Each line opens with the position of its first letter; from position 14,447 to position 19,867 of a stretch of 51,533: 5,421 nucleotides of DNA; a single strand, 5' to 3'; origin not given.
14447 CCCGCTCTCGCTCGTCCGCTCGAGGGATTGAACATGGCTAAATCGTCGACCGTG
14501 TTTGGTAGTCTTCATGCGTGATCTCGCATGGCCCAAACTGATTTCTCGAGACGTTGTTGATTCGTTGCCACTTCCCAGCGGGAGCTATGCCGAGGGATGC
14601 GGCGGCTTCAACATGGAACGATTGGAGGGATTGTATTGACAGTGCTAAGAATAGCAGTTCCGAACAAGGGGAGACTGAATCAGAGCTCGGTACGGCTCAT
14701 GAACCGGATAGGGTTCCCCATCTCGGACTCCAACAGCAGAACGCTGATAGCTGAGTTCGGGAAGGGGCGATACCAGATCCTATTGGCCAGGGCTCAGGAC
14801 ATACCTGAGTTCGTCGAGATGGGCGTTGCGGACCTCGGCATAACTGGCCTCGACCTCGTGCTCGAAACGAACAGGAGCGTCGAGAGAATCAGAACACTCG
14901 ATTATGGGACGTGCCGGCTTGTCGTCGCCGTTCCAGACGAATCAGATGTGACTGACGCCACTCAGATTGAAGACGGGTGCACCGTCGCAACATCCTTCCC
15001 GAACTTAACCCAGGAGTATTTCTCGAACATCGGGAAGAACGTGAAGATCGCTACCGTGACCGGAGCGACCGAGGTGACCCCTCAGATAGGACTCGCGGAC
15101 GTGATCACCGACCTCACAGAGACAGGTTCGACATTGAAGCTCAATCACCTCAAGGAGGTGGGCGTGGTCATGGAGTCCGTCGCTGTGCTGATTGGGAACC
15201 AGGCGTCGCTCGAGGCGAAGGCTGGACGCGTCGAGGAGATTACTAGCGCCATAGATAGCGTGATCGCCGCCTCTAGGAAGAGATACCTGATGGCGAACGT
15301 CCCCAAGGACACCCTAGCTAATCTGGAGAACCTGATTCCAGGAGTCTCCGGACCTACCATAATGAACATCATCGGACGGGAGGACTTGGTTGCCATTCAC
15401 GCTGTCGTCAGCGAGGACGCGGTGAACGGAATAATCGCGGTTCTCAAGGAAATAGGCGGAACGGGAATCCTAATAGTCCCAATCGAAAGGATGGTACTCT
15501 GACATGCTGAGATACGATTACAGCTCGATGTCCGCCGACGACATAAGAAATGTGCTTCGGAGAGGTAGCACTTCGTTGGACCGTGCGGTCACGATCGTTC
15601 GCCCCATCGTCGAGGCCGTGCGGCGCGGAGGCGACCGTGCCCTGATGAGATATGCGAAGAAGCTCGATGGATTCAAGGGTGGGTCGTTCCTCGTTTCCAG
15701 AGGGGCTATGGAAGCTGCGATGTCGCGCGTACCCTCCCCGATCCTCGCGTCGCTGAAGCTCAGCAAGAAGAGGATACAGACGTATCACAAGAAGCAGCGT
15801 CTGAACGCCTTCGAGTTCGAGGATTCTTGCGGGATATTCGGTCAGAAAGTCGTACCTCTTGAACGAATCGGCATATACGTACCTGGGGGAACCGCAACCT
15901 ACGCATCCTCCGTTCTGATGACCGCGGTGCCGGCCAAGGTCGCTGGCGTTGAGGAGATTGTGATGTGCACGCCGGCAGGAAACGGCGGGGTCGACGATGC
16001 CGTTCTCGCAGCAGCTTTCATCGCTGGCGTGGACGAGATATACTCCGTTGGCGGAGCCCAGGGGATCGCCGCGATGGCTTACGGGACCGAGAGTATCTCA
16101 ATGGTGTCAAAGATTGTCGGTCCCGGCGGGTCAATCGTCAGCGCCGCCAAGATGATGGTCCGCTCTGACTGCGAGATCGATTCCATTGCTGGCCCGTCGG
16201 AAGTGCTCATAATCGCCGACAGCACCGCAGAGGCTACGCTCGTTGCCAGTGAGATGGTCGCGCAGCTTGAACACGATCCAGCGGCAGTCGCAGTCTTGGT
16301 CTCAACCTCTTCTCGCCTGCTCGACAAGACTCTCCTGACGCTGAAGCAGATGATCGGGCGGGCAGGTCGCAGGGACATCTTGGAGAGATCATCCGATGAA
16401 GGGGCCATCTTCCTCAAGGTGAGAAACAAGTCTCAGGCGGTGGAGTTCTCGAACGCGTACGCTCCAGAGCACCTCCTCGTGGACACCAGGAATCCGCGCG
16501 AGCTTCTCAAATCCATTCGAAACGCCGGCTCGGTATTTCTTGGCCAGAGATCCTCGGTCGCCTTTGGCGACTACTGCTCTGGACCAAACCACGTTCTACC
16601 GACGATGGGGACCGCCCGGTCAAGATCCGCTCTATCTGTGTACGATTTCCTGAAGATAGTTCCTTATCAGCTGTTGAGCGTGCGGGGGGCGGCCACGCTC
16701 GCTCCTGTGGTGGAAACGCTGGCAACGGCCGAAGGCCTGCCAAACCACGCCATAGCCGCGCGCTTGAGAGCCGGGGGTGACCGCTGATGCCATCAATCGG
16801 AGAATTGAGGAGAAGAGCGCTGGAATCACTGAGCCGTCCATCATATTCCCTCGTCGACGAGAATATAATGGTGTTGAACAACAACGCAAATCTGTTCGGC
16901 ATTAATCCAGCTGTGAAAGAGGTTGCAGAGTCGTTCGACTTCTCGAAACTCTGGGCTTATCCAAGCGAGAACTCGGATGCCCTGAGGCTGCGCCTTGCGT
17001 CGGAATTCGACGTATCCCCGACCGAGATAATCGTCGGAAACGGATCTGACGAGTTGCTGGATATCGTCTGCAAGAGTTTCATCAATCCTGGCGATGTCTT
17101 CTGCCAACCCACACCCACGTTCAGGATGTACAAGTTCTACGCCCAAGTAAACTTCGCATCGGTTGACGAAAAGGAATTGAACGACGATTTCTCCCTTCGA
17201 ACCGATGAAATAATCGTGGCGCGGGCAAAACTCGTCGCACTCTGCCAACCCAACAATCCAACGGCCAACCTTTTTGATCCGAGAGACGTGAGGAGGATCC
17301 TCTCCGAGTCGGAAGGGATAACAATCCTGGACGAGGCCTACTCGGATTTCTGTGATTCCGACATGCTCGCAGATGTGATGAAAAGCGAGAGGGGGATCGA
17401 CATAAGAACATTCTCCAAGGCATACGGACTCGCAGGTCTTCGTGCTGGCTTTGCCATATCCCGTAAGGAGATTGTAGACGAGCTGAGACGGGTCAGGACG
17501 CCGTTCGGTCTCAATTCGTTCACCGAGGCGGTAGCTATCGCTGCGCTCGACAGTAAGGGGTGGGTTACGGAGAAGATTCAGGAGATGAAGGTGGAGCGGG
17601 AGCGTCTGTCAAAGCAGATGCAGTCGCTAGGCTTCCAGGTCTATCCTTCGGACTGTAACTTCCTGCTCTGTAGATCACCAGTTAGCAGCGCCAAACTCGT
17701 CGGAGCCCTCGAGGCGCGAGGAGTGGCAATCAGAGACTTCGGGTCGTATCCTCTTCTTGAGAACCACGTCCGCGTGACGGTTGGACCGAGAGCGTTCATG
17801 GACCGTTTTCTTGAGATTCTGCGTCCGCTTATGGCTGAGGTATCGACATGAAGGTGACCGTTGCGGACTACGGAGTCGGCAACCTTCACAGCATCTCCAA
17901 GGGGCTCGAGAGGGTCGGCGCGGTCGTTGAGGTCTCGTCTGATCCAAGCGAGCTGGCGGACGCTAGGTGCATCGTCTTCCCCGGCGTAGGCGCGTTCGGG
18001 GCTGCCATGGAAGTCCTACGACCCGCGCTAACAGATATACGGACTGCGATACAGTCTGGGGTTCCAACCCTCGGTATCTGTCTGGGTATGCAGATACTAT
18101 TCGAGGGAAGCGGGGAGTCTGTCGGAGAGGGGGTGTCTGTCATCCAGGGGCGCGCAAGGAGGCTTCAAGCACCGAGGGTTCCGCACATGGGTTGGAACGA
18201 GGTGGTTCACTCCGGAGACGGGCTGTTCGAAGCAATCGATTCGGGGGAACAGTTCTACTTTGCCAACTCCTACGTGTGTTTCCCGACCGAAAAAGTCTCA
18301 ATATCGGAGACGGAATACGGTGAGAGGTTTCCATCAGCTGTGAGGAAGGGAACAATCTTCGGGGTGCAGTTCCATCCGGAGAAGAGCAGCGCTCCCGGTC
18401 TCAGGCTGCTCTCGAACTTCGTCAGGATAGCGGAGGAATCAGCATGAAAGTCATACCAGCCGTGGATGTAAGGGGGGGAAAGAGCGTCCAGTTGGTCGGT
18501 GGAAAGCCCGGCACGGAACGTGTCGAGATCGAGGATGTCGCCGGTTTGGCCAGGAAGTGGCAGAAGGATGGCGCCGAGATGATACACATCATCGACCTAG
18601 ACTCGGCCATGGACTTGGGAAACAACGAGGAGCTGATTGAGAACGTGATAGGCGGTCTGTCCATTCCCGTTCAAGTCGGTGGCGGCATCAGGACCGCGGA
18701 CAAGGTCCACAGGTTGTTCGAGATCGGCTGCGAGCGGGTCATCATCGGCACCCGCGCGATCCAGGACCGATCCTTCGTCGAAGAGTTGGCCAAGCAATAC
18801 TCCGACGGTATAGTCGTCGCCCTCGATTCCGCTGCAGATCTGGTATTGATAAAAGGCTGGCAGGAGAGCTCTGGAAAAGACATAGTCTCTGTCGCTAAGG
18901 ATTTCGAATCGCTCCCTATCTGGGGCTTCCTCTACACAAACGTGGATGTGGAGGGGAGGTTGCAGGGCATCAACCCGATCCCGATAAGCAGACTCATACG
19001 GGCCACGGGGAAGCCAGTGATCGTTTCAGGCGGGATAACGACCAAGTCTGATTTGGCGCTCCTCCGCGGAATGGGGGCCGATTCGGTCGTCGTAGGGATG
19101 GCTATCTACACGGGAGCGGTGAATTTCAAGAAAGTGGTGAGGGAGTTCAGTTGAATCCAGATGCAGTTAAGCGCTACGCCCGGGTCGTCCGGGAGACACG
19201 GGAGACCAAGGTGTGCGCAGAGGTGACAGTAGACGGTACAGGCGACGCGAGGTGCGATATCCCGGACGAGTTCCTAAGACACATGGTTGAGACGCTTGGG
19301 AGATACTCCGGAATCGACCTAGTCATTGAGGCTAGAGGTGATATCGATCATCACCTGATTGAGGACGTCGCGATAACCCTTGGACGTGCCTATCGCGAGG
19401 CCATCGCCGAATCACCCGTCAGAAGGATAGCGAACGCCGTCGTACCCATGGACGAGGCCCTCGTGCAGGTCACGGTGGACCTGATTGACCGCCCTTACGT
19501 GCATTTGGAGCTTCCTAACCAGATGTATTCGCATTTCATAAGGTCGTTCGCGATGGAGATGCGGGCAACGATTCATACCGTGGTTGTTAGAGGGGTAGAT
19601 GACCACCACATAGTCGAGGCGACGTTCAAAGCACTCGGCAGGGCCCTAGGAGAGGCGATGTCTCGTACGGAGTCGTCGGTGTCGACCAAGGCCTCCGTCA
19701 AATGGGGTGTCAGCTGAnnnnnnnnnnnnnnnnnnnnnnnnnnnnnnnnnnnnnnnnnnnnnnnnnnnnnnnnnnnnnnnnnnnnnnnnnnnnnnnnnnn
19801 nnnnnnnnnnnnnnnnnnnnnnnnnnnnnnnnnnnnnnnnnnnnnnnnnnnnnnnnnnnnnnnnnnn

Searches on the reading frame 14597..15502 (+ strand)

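Call 26: search_protein_families(library=pfam, proteins=[window:14597-15502:+], max_evalue=1e-8)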
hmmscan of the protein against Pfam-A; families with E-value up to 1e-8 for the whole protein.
window:14597-15502:+ (301 aa): 2 families
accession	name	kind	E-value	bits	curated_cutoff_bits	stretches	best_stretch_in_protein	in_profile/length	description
PF01634.23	HisG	-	2.4e-51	174.2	25.5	1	65-220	1-157/158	ATP phosphoribosyltransferase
PF08029.16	HisG_C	-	4.8e-20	71.9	23.5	1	225-298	1-73/73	HisG, C-terminal domain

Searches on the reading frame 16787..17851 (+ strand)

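Call 27: search_protein_families(library=pfam, proteins=[window:16787-17851:+], max_evalue=1e-8)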
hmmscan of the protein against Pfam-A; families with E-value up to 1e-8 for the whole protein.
window:16787-17851:+ (354 aa): 1 family
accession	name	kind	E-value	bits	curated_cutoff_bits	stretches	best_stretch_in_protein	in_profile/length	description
PF00155.27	Aminotran_1_2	-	6.2e-46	157.7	19.7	1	26-344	2-360/361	Aminotransferase class I and II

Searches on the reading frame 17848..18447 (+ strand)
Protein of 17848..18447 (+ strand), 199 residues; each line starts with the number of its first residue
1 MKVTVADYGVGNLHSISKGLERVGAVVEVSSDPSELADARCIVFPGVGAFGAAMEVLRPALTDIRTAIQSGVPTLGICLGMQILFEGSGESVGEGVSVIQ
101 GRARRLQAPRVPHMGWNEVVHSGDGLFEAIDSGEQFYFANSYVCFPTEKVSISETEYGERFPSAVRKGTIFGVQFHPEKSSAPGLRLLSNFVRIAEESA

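Call 27: search_protein_families(library=pfam, proteins=[window:17848-18447:+], max_evalue=1e-8)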
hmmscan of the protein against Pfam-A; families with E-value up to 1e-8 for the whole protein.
window:17848-18447:+ (199 aa): 1 family
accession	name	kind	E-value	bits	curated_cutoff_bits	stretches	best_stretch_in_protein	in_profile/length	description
PF00117.34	GATase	-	2.8e-24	86.3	22.8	1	5-192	2-187/190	Glutamine amidotransferase class-I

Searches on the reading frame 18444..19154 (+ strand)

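Call 27: search_protein_families(library=pfam, proteins=[window:18444-19154:+], max_evalue=1e-8)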
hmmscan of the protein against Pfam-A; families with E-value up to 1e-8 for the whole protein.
window:18444-19154:+ (236 aa): 1 family
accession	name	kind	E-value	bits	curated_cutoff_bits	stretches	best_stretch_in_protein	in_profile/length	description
PF00977.27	His_biosynth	-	4.1e-63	213.3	23.6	1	2-226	1-227/228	Histidine biosynthesis protein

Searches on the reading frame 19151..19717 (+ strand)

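Call 27: search_protein_families(library=pfam, proteins=[window:19151-19717:+], max_evalue=1e-8)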
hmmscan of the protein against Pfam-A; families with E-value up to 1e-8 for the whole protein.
window:19151-19717:+ (188 aa): 1 family
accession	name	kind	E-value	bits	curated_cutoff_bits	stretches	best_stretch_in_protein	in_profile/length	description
PF00475.24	IGPD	-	2.9e-39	134.9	27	1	40-166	4-144/144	Imidazoleglycerol-phosphate dehydratase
